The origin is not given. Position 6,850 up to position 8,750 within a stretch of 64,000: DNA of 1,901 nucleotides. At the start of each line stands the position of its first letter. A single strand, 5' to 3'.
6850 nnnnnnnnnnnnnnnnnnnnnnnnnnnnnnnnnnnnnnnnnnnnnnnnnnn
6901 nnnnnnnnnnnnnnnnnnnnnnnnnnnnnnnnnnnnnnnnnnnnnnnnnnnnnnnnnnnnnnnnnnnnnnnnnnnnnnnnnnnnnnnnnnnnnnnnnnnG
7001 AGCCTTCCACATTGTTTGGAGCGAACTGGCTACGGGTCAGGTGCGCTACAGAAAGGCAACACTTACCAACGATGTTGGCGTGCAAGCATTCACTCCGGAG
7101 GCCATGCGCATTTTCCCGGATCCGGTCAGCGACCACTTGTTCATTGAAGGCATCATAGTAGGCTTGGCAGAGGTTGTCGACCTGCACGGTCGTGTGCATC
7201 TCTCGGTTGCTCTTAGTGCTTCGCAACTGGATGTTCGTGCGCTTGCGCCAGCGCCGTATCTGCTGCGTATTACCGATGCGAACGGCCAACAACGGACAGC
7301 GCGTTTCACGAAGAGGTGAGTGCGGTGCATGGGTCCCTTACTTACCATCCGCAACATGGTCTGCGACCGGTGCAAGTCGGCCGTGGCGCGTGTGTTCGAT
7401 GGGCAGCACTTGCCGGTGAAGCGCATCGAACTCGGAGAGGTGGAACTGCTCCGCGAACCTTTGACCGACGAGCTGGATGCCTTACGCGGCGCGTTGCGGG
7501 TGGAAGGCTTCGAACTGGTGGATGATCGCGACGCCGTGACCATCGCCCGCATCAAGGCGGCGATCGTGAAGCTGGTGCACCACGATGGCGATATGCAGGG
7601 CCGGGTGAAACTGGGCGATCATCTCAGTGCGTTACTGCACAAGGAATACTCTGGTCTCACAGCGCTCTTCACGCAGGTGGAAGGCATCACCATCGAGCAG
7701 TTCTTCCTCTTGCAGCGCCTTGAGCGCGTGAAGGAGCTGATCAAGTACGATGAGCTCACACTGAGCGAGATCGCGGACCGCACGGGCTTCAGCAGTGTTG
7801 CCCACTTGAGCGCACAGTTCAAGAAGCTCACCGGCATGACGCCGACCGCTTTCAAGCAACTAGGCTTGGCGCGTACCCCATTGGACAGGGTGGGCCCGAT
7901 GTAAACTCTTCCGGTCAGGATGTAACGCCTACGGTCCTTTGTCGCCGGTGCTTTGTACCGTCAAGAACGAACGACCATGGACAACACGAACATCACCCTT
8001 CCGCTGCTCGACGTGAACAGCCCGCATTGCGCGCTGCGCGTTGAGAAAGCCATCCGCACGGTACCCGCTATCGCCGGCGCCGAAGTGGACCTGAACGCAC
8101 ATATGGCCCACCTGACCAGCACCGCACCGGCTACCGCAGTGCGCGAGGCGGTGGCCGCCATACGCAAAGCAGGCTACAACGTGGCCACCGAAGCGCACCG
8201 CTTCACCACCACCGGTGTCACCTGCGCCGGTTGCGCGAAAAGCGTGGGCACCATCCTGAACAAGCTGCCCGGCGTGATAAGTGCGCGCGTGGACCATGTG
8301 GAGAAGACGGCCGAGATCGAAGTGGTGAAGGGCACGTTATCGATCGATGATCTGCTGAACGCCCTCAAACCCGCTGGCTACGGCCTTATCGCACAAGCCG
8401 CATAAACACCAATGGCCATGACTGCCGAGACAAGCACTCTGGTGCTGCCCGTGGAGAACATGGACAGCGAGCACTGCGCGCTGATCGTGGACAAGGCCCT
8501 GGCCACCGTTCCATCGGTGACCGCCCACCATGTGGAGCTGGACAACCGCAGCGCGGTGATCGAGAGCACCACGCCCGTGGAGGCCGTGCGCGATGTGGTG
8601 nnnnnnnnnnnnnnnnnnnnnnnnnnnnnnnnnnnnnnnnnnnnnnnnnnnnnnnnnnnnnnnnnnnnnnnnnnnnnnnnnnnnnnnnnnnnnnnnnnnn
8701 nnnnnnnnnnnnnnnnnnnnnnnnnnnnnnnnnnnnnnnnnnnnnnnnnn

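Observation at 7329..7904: AraC-type regulator with an N-terminal HMA (MVCDRC) domain directly upstream of copZ-like and copA genes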

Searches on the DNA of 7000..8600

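Call 72: search_rna_families(source=window, start=7000, end=8600, threshold=evalue, max_evalue=1)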
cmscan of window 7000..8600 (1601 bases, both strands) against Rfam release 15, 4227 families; matches with E-value up to 1: 0.
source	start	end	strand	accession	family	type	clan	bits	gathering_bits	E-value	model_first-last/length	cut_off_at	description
